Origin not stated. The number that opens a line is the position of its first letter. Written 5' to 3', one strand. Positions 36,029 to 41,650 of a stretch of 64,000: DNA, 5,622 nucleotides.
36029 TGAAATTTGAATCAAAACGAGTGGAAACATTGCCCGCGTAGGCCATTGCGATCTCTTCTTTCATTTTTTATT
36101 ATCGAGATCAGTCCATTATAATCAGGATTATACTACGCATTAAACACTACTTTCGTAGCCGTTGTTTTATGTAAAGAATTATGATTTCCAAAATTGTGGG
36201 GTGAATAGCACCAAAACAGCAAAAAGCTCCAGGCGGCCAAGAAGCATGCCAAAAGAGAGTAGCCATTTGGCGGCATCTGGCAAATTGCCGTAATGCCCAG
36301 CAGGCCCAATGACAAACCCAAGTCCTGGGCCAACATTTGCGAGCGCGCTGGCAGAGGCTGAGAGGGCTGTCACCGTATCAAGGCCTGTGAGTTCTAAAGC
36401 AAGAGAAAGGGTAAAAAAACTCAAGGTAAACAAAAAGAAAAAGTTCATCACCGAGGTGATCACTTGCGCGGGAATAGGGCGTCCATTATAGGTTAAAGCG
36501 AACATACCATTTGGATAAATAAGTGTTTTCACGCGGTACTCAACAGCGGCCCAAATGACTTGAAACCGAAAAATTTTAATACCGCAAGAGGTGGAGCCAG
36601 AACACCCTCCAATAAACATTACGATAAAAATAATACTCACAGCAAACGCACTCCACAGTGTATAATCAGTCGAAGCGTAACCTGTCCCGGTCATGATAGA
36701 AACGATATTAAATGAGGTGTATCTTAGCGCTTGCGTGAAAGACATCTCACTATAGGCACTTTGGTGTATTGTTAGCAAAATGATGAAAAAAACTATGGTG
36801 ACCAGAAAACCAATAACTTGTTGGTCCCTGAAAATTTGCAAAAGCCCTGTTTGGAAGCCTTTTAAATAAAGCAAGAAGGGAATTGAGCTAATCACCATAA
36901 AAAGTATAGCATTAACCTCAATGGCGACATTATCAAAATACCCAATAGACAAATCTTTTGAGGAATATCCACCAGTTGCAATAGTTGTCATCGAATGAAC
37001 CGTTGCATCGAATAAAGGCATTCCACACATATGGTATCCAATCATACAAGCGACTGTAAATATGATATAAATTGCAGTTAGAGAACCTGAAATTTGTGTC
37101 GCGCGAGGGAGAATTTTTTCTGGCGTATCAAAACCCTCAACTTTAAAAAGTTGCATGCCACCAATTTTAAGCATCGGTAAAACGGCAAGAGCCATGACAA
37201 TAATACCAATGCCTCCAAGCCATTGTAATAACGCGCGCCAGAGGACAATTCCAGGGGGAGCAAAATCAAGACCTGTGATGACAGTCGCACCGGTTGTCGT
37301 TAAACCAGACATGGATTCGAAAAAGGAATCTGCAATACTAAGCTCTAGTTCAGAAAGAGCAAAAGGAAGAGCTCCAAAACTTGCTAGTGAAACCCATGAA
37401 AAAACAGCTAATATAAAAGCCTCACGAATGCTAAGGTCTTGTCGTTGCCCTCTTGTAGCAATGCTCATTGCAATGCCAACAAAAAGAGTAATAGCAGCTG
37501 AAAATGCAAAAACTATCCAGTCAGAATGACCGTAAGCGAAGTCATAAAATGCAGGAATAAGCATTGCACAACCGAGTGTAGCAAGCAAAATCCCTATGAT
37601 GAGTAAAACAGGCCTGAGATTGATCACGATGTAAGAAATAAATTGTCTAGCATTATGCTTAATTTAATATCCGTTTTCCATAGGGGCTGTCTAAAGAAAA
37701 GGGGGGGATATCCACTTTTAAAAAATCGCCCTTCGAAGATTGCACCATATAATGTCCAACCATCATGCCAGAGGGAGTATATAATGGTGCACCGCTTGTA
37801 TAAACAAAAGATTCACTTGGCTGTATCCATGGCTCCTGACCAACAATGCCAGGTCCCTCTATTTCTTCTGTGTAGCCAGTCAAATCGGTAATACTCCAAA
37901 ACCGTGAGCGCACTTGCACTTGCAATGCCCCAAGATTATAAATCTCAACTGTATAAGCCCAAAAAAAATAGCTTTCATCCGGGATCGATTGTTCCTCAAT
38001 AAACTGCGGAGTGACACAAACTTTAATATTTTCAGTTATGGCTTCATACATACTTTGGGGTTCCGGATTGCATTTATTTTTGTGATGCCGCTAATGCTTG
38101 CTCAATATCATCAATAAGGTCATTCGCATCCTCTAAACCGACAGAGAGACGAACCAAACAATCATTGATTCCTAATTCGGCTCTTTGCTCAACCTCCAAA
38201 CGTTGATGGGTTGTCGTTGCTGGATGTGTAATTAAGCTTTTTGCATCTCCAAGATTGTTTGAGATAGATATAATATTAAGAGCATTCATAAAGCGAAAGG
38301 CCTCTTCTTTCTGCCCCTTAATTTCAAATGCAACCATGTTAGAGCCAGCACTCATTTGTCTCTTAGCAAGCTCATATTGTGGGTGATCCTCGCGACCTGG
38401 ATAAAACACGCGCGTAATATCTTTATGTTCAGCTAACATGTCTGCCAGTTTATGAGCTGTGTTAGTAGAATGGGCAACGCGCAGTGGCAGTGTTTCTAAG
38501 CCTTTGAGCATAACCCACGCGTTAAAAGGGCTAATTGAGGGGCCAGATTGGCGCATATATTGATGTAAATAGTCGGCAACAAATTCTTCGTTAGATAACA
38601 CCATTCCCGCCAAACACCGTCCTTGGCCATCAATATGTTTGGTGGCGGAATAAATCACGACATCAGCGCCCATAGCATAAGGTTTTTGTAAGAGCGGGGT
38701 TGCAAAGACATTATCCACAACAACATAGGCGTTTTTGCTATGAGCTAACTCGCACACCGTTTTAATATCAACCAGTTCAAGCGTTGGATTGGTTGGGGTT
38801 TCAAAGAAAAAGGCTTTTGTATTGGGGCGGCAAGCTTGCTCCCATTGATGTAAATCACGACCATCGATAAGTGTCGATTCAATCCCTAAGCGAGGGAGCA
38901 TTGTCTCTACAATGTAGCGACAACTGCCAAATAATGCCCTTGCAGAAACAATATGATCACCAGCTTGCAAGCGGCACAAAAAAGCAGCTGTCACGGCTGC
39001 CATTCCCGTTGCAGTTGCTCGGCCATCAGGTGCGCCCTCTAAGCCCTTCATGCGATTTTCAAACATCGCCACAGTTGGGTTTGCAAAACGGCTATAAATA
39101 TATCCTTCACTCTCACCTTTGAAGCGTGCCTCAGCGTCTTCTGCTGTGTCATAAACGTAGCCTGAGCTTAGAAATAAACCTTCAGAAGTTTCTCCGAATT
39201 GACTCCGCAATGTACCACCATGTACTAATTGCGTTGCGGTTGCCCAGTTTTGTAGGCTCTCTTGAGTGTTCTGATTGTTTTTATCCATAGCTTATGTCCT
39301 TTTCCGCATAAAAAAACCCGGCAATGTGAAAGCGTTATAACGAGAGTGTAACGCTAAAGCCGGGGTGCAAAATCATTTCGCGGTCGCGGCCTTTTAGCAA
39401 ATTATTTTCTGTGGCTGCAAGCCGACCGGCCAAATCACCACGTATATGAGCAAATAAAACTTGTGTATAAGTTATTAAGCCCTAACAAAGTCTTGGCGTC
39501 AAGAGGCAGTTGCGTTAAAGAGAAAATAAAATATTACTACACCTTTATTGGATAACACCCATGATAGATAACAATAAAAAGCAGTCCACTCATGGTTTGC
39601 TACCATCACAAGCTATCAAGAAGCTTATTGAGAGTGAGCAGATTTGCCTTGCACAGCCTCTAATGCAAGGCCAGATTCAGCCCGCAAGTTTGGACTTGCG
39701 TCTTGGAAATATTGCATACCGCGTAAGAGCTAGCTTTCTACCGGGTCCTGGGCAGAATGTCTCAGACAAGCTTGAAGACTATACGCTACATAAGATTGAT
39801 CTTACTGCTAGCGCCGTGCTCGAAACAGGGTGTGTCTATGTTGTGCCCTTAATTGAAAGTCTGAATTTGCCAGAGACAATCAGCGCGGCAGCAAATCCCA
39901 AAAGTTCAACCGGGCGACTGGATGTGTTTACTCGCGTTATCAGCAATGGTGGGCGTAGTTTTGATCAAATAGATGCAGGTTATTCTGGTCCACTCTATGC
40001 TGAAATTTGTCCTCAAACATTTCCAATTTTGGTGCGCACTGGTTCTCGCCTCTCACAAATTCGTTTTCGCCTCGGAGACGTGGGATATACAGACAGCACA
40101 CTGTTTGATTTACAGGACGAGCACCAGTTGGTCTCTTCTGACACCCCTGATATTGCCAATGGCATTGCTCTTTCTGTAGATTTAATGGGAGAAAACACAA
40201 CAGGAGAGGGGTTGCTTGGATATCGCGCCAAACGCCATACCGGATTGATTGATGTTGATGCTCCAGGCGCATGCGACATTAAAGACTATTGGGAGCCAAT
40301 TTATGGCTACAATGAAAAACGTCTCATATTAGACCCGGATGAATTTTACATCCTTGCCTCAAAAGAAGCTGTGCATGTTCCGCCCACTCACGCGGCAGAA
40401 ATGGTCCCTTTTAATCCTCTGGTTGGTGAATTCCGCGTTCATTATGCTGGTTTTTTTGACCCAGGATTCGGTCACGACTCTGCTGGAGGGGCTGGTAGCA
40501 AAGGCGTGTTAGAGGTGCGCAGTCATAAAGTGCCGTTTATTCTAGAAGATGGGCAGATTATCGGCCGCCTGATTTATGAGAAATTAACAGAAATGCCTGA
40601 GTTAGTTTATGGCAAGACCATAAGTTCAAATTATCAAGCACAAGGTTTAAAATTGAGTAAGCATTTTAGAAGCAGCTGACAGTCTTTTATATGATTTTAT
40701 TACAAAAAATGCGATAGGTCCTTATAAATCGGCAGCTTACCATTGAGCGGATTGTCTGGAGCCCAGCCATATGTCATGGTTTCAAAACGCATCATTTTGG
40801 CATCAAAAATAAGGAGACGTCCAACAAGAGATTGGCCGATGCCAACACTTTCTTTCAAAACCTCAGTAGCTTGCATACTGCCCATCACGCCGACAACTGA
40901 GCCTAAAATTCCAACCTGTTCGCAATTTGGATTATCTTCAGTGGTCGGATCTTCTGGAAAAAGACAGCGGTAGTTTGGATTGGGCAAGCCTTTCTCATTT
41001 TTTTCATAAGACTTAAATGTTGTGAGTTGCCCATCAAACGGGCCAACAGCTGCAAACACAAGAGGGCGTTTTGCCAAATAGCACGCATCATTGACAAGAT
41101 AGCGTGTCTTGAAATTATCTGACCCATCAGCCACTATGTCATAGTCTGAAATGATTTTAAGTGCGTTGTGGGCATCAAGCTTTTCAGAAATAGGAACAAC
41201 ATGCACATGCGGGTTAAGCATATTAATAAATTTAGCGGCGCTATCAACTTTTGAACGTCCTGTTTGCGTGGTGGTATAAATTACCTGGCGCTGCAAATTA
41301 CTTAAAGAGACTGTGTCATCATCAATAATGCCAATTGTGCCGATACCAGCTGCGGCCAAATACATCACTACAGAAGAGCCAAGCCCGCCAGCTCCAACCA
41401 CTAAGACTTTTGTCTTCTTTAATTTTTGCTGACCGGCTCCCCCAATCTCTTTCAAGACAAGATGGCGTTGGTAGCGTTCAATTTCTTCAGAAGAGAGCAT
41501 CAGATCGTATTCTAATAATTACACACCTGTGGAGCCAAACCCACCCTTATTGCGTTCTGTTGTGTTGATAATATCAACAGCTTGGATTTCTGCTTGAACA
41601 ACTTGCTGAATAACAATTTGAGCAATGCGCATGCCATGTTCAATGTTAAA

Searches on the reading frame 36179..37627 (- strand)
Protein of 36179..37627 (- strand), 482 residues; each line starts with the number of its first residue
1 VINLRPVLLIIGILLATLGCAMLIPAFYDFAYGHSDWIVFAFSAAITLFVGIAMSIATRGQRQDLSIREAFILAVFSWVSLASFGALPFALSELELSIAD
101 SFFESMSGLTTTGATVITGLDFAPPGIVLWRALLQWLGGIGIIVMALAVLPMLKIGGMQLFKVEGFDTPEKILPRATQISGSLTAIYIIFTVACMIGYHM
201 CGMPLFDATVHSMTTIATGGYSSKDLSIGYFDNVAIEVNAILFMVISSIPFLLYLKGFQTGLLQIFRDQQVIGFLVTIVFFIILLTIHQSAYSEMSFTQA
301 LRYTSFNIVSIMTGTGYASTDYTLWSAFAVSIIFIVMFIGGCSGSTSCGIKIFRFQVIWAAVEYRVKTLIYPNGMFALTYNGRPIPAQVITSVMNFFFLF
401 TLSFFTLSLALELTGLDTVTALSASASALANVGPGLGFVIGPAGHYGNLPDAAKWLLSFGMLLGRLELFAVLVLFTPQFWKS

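Call 8: search_protein_families(library=pfam, proteins=[window:36179-37627:-], max_evalue=0.001)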
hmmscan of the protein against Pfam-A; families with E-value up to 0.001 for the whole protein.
window:36179-37627:- (482 aa): 1 family
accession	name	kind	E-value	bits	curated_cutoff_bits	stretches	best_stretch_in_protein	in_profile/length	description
PF02386.22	TrkH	-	1e-60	206.1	27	2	44-256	9-239/502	Cation transport protein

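Call 18: find_related_loci(query=window:36179-37627:-, collection=genome_contigs, flank=10000)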
Query window:36179-37627:- (482 aa) in genome_contigs; peptide patterns used: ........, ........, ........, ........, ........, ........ (x = any residue, [..] = any of these).
214 stretches matched a pattern; 121 encode a relative of the query (tblastn E <= 1e-3); the best 80 are kept; 80 distinct loci.
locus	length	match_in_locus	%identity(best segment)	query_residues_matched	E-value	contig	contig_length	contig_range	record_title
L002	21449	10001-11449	56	3-482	2e-173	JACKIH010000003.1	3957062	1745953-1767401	MAG: Rhodospirillaceae bacterium isolate HK-STAS-PROT-2 HK-STAS-PROT-2_3, whole genome shotgun sequence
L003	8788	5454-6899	55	1-482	5e-169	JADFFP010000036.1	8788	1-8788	MAG: Proteobacteria bacterium isolate B28T1B5 B28T1B5_NODE11178, whole genome shotgun sequence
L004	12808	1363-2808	53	1-482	1e-166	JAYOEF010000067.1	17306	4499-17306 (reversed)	MAG: Alphaproteobacteria bacterium isolate 139552_S154_rosella_bins.tsv.062 NODE_3625_length_17306_cov_10.963075, whole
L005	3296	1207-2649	54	1-481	7e-175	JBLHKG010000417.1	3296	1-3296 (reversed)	MAG: Alphaproteobacteria bacterium isolate 3300054698_176 Ga0535670_0073440, whole genome shotgun sequence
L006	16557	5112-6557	51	1-482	3e-164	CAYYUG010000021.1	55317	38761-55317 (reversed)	MAG TPA_asm: uncultured Rhodospirillaceae bacterium isolate SRP092796_co3_886 genome assembly, contig: NODE_611_length_5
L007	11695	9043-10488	51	1-482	2e-163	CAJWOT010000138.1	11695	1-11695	MAG TPA_asm: uncultured Rhodospirillaceae bacterium isolate ERR599097_bin.110_MetaBAT_v2.12.1_MAG genome assembly, conti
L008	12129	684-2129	51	1-482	2e-163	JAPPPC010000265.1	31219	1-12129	MAG: Rhodospirillaceae bacterium isolate SB9157_S6_bin_13 NODE_132_length_31219_cov_8.21936, whole genome shotgun sequen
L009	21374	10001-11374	55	25-482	2e-163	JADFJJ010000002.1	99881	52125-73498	MAG: Proteobacteria bacterium isolate B41T1L10 B41T1L10_NODE77, whole genome shotgun sequence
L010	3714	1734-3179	55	1-482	4e-169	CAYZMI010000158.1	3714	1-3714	MAG TPA_asm: uncultured Rhodospirillaceae bacterium isolate SRP092796_co3_657 genome assembly, contig: NODE_72606_length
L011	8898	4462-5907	56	1-482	5e-162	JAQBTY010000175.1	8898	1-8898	MAG: Proteobacteria bacterium isolate casp150-mb.13 NODE_19828_length_8898_cov_0.075236, whole genome shotgun sequence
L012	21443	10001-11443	53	1-481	6e-162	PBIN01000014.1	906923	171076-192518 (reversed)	MAG: Rhodospirillaceae bacterium isolate SP3 MHASMcontig_2537359, whole genome shotgun sequence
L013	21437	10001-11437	52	3-481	1e-160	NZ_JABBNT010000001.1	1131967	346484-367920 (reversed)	Pacificispira spongiicola strain KN72 Scaffold1, whole genome shotgun sequence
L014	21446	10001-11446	54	1-482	2e-160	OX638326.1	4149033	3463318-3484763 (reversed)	MAG: uncultured Alphaproteobacteria bacterium isolate 36580269-0a0b-41f5-a0f3-8f7859907d82 genome assembly, chromosome:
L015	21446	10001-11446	54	1-482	2e-160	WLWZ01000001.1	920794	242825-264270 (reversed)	MAG: Alphaproteobacteria bacterium isolate MH-Pat-SR_metabat2_25 NODE_10_length_920794_cov_6.373756, whole genome shotgu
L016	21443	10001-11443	54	1-481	5e-160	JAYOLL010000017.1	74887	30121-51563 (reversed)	MAG: Rhodospirillales bacterium isolate 139571_S172_metabat_bins_sspec.tsv.033 NODE_228_length_74887_cov_11.860260, whol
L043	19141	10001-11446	47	1-482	5e-141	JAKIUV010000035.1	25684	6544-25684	MAG: Robiginitomaculum sp. isolate D100SM.bin.26 NODE_818_length_25684_cov_3.832179, whole genome shotgun sequence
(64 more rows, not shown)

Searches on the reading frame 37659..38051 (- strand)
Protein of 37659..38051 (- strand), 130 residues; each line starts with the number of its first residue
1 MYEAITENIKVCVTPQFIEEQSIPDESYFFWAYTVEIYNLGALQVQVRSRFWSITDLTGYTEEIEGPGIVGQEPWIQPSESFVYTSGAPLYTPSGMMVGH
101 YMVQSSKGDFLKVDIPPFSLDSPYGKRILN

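Call 8: search_protein_families(library=pfam, proteins=[window:37659-38051:-], max_evalue=0.001)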
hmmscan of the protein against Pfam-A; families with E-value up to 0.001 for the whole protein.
window:37659-38051:- (130 aa): 1 family
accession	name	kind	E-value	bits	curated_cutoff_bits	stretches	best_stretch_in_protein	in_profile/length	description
PF04379.20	DUF525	-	4.9e-28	97.6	27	1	19-104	1-86/87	ApaG domain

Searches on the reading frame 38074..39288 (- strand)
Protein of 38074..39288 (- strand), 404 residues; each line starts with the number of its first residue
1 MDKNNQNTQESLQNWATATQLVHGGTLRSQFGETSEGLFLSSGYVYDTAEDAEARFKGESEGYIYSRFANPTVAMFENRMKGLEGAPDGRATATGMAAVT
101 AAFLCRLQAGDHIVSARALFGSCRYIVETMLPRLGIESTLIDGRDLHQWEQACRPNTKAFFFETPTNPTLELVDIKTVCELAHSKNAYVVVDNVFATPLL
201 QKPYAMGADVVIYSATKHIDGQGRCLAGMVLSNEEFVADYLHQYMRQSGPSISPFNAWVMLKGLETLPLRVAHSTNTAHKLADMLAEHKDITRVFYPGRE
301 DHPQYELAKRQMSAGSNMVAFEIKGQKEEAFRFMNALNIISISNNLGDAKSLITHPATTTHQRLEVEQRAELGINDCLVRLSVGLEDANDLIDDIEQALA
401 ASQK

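Call 8: search_protein_families(library=pfam, proteins=[window:38074-39288:-], max_evalue=0.001)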
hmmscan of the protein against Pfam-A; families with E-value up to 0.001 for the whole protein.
window:38074-39288:- (404 aa): 3 families
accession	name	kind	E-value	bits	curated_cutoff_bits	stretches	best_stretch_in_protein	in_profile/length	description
PF01053.26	Cys_Met_Meta_PP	-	3.7e-131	437.6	27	1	18-399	1-380/381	Cys/Met metabolism PLP-dependent enzyme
PF00155.27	Aminotran_1_2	-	2.5e-06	27.4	19.7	1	95-219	76-221/361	Aminotransferase class I and II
PF02347.22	GDC-P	-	0.00048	19.6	26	1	91-215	136-256/429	Glycine cleavage system P-protein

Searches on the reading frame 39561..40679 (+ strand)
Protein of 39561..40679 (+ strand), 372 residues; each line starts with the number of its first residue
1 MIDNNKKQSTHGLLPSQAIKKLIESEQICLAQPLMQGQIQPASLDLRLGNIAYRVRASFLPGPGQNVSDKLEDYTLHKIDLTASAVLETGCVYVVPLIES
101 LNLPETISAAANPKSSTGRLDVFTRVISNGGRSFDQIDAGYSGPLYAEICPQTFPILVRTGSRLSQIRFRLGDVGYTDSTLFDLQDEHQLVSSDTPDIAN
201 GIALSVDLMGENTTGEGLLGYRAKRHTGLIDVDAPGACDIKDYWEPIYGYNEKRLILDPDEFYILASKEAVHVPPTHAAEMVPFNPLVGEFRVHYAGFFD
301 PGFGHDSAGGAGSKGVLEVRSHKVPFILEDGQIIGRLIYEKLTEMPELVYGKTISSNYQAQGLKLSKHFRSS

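Call 8: search_protein_families(library=pfam, proteins=[window:39561-40679:+], max_evalue=0.001)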
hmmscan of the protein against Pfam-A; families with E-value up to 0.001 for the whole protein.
window:39561-40679:+ (372 aa): 3 families
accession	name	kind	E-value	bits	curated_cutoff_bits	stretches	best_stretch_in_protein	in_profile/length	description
PF22569.1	DCD_C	-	2.4e-88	295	22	1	178-369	2-192/192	2'-deoxycytidine 5'-triphosphate deaminase (DCD), C-terminal domain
PF06559.16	DCD_N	-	4.5e-78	261.2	21.4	1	11-172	2-163/164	2'-deoxycytidine 5'-triphosphate deaminase (DCD) N-terminal domain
PF22769.1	DCD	-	6.1e-69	231.4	27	2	14-170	2-151/153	dCTP deaminase-like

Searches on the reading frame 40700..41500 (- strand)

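Call 8: search_protein_families(library=pfam, proteins=[window:40700-41500:-], max_evalue=0.001)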
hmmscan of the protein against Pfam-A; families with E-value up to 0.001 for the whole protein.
window:40700-41500:- (266 aa): 2 families
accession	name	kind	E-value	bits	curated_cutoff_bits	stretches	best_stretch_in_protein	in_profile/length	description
PF00899.27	ThiF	-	1.1e-75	254.4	28.1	1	10-244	1-229/238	ThiF family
PF17836.7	PglD_N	-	0.0009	20.2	23.4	0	31-77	1-47/78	PglD N-terminal domain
